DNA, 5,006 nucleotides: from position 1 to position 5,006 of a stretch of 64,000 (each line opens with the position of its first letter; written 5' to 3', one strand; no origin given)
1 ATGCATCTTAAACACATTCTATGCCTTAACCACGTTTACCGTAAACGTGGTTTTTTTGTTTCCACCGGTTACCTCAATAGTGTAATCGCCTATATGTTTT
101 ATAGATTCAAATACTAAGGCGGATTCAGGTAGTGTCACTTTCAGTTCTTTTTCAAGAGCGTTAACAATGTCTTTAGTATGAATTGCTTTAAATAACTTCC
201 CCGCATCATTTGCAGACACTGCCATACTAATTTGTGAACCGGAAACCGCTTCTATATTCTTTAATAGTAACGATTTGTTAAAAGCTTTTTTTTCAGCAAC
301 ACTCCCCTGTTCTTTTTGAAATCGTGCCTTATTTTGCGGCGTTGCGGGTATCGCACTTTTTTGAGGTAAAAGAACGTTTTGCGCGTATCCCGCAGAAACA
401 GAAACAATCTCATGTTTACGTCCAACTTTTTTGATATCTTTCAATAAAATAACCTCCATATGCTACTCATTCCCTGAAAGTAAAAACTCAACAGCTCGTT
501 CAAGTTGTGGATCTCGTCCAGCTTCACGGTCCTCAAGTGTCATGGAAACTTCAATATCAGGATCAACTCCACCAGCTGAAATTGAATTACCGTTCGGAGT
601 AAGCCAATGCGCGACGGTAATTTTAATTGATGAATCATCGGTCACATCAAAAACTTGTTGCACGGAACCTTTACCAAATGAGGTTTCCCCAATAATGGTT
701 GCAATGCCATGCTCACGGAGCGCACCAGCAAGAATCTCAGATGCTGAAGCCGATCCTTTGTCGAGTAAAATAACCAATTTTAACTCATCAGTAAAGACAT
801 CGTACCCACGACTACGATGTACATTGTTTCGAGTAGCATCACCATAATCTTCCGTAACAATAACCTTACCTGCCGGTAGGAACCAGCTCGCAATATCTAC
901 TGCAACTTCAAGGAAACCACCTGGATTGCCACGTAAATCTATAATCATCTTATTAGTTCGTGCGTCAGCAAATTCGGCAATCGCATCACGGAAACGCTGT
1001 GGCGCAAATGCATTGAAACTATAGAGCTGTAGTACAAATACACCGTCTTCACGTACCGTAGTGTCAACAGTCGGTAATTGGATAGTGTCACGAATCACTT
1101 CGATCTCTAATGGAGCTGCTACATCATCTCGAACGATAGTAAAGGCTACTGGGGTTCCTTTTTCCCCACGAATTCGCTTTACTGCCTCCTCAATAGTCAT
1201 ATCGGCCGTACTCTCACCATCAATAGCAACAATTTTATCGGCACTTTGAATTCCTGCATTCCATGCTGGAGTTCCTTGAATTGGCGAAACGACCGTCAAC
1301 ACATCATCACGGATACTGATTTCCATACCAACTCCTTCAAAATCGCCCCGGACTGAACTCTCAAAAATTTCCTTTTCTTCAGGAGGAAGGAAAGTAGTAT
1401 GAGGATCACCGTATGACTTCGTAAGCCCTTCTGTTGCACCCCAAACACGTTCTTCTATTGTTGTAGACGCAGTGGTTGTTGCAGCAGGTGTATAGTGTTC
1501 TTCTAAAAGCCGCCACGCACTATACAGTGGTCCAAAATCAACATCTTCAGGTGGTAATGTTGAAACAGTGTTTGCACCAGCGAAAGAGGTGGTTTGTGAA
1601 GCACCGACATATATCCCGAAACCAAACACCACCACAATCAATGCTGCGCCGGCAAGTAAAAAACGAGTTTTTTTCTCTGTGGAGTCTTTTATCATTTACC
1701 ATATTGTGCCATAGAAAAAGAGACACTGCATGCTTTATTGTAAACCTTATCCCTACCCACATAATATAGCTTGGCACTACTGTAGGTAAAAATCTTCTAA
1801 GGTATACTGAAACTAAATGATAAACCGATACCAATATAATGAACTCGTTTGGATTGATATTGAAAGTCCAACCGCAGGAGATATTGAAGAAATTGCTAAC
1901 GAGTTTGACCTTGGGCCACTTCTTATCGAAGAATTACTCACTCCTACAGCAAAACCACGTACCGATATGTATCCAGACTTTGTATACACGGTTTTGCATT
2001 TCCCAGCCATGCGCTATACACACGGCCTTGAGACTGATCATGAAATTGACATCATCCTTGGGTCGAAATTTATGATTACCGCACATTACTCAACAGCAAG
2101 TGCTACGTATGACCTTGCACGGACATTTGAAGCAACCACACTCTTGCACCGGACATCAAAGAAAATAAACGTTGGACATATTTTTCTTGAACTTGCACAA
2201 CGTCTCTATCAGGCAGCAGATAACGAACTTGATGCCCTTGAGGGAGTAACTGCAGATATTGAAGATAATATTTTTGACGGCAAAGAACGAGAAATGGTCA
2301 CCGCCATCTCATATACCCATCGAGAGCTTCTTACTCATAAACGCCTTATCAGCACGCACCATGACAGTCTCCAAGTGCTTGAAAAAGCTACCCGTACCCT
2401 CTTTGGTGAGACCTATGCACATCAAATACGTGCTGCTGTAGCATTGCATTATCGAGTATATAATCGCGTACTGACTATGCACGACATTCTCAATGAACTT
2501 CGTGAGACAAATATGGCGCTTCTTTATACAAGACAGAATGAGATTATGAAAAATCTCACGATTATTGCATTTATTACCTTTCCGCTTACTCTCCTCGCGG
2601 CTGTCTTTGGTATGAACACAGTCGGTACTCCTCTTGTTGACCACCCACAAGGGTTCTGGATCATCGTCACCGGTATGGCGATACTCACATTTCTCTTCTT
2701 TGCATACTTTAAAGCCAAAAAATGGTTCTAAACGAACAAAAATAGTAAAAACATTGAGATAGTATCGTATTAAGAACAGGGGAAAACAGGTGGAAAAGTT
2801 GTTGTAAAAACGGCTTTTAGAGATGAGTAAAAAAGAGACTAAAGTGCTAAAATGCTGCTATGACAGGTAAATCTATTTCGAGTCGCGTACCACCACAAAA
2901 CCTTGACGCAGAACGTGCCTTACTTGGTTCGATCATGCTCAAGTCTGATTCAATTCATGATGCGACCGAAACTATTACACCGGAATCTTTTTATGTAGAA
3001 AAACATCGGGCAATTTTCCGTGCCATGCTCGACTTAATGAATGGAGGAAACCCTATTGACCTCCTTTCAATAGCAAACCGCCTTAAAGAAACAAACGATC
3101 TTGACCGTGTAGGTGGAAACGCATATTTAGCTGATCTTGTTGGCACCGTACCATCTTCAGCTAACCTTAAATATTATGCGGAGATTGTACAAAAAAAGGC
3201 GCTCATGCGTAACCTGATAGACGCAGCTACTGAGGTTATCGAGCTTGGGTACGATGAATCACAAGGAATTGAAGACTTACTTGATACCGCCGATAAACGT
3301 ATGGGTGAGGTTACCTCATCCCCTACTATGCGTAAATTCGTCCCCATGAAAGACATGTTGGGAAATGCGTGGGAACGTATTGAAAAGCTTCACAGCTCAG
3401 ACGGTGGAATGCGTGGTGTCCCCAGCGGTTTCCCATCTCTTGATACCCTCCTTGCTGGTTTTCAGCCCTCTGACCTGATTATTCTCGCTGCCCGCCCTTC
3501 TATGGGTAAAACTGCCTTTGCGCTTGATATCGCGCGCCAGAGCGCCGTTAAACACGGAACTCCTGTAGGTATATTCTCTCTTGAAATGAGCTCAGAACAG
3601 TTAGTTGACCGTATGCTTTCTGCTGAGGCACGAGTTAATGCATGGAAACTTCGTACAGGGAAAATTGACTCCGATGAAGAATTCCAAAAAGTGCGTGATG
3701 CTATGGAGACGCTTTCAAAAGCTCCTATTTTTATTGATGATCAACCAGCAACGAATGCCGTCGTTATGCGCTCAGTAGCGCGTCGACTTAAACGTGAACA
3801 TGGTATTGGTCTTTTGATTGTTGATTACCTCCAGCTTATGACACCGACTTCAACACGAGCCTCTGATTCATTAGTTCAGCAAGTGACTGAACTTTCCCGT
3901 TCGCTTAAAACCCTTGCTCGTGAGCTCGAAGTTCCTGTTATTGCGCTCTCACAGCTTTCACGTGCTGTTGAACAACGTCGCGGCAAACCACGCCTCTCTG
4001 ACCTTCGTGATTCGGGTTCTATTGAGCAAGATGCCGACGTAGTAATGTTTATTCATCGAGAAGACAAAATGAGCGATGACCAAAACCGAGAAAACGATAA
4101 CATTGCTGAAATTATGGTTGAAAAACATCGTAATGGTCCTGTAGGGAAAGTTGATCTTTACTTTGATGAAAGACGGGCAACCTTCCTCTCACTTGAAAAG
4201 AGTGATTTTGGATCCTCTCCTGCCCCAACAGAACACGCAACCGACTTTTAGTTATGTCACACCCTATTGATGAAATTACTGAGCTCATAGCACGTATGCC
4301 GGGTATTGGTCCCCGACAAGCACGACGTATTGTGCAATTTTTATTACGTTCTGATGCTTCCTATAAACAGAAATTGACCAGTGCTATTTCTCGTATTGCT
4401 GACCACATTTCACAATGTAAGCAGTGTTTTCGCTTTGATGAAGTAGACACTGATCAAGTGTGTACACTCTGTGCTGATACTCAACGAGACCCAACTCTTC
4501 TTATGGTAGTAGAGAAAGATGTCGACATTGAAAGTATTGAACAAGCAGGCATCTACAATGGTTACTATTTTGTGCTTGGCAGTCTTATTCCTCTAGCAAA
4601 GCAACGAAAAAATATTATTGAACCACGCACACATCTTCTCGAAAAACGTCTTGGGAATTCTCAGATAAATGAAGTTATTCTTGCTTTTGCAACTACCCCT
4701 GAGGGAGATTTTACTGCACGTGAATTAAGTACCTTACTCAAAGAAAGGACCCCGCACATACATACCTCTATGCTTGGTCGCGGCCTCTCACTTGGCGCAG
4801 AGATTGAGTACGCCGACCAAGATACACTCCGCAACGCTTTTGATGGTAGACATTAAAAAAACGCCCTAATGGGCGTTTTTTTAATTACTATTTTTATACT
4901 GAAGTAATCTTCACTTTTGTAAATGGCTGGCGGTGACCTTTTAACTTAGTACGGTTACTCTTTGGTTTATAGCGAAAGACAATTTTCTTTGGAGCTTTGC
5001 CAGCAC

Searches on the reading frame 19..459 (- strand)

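Call 39: search_protein_families(library=pfam, proteins=[window:19-459:-], max_evalue=0.00001)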
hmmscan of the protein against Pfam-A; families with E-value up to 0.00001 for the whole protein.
window:19-459:- (146 aa): 2 families
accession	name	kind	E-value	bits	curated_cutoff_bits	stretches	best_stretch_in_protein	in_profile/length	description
PF01281.25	Ribosomal_L9_N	-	3.1e-20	71.9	20.7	1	1-47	1-47/47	Ribosomal protein L9, N-terminal domain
PF03948.19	Ribosomal_L9_C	-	3.3e-10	40.7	23.2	1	72-144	10-85/86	Ribosomal protein L9, C-terminal domain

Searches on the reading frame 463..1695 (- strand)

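Call 39: search_protein_families(library=pfam, proteins=[window:463-1695:-], max_evalue=0.00001)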
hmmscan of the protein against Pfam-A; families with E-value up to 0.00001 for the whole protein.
window:463-1695:- (410 aa): 4 families
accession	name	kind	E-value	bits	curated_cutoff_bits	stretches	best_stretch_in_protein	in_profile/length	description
PF03572.23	Peptidase_S41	-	7.4e-47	159.4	24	1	221-383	4-165/165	Peptidase family S41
PF17820.7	PDZ_6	-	1.8e-11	44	27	1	135-189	2-54/54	PDZ domain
PF00595.29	PDZ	-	1.3e-08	35.5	23.2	1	120-187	10-80/81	PDZ domain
PF13180.12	PDZ_2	-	3.6e-08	34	27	1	123-200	4-80/80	PDZ domain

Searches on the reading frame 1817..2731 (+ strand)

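Call 39: search_protein_families(library=pfam, proteins=[window:1817-2731:+], max_evalue=0.00001)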
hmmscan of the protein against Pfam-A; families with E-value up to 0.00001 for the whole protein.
window:1817-2731:+ (304 aa): 1 family
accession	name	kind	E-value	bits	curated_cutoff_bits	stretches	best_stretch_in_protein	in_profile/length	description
PF01544.23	CorA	-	1.1e-49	169.8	27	1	8-299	2-291/292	CorA-like Mg2+ transporter protein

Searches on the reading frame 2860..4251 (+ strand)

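Call 39: search_protein_families(library=pfam, proteins=[window:2860-4251:+], max_evalue=0.00001)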
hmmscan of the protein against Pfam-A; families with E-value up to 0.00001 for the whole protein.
window:2860-4251:+ (463 aa): 3 families
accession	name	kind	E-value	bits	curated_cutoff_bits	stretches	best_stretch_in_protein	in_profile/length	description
PF03796.21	DnaB_C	-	1.7e-101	339.3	27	1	186-442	1-253/255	DnaB-like helicase C terminal domain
PF00772.26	DnaB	-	5.4e-35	120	23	1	11-111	2-102/103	DnaB-like helicase N terminal domain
PF13481.12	AAA_25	-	5.7e-12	46.1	27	1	185-365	13-189/195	AAA domain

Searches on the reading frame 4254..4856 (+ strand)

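Call 39: search_protein_families(library=pfam, proteins=[window:4254-4856:+], max_evalue=0.00001)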
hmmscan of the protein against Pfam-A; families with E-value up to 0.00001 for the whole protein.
window:4254-4856:+ (200 aa): 4 families
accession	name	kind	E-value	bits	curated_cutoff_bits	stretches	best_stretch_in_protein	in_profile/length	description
PF13662.12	Toprim_4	-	1.1e-12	48.4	25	1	83-163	3-75/85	Toprim domain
PF01751.28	Toprim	-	2.4e-08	34.5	23.1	1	83-166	2-84/96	Toprim domain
PF21176.3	RecR_HhH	-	6e-07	29.6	27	1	6-47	2-43/45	RecR, helix-hairpin-helix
PF21175.2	RecR_C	-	1.2e-06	28.3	22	1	177-199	1-23/24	RecR, C-terminal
